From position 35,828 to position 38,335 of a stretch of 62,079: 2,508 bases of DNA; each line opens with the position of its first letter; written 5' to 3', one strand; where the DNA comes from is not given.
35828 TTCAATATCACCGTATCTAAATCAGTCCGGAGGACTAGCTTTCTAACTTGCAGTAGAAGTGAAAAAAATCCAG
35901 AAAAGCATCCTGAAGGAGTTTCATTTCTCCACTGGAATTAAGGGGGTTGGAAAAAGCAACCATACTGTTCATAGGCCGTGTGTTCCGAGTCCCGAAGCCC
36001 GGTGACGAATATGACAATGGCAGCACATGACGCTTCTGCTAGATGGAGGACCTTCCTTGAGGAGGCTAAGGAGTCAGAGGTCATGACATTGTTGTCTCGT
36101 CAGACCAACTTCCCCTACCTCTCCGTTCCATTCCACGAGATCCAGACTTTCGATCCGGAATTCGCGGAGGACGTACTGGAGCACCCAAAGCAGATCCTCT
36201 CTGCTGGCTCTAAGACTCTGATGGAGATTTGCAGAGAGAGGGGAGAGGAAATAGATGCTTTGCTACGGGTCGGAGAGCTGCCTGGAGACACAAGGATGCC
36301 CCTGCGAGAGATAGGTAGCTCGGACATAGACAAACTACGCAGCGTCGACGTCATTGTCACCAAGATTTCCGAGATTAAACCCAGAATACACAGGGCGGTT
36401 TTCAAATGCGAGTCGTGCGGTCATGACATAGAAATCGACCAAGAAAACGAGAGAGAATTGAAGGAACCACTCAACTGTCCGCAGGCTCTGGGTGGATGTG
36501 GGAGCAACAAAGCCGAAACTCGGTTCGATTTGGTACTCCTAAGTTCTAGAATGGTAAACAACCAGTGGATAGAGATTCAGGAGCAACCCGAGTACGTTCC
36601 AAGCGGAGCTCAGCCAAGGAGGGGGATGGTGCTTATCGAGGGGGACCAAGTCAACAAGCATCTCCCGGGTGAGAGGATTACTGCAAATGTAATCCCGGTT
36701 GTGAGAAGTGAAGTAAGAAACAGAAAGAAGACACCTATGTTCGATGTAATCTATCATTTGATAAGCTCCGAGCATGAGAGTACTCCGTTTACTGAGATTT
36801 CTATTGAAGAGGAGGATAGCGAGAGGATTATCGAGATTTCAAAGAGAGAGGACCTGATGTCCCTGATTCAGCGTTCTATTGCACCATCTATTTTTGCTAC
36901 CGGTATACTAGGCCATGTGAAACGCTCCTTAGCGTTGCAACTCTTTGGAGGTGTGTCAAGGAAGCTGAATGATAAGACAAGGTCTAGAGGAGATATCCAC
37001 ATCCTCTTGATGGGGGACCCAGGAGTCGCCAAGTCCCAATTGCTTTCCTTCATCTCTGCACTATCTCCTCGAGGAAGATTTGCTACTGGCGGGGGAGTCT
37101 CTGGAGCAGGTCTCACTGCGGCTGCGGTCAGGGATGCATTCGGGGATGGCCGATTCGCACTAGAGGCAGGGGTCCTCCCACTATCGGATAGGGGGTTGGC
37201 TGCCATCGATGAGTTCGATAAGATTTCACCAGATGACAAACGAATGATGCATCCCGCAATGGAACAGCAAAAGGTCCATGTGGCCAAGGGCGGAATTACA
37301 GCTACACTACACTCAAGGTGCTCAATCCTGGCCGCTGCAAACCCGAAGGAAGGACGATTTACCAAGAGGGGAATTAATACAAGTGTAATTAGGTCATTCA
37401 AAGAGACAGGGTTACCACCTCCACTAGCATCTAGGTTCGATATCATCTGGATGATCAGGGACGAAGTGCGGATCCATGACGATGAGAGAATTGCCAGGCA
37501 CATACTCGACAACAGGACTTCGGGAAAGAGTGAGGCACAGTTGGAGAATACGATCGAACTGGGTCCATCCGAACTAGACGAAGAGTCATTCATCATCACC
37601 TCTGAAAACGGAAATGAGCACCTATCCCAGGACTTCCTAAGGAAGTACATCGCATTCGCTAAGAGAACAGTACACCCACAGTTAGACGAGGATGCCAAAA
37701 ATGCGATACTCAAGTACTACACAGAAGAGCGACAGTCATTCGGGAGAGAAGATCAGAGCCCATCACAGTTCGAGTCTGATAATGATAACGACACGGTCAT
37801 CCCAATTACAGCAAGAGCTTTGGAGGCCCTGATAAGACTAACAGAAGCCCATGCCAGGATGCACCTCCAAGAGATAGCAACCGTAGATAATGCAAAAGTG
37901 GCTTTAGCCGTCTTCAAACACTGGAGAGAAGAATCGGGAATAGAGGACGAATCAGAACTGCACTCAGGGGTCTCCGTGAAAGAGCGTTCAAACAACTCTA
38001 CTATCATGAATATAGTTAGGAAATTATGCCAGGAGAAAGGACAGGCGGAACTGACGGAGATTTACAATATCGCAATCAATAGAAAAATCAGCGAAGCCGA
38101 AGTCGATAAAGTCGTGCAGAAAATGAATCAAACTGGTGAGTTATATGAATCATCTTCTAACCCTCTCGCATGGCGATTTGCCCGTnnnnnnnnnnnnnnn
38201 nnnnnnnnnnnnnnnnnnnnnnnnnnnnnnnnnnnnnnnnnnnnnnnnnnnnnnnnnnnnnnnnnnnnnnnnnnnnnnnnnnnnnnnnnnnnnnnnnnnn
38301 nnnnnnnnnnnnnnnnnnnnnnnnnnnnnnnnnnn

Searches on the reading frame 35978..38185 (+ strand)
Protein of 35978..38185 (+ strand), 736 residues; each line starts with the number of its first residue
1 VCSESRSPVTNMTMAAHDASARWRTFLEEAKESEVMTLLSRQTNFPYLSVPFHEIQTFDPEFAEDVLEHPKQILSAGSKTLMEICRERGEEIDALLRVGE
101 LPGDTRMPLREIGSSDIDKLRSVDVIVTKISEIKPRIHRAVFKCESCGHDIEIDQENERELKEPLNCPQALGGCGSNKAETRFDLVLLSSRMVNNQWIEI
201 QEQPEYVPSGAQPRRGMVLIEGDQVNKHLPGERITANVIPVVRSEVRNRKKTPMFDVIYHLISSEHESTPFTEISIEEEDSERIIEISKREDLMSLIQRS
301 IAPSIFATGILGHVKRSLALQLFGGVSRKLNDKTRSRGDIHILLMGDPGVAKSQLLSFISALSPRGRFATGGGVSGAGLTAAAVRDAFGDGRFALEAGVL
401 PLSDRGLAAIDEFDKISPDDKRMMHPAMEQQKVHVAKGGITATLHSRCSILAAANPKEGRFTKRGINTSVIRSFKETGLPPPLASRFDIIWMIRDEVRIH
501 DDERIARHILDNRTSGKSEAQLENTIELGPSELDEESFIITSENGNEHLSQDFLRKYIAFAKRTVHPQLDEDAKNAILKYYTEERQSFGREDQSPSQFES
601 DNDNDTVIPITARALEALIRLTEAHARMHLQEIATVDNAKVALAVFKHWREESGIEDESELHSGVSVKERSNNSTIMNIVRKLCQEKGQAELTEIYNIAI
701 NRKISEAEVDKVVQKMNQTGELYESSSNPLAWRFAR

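Call 28: search_protein_families(library=pfam, proteins=[window:35978-38185:+], max_evalue=0.0001)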
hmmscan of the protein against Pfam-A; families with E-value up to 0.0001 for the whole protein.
window:35978-38185:+ (736 aa): 4 families
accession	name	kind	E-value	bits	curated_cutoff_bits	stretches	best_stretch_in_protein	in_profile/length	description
PF00493.29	MCM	-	1.3e-72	244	23.3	1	281-512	2-223/224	MCM P-loop domain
PF17207.9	MCM_OB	-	2.1e-24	86.1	24.8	1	109-236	2-118/126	MCM OB domain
PF17855.7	MCM_lid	-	5.1e-23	81.8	27.4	1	552-648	1-85/87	MCM AAA-lid domain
PF01078.27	Mg_chelatase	-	1.3e-05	25.1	20.3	0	391-493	94-199/207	Magnesium chelatase, subunit ChlI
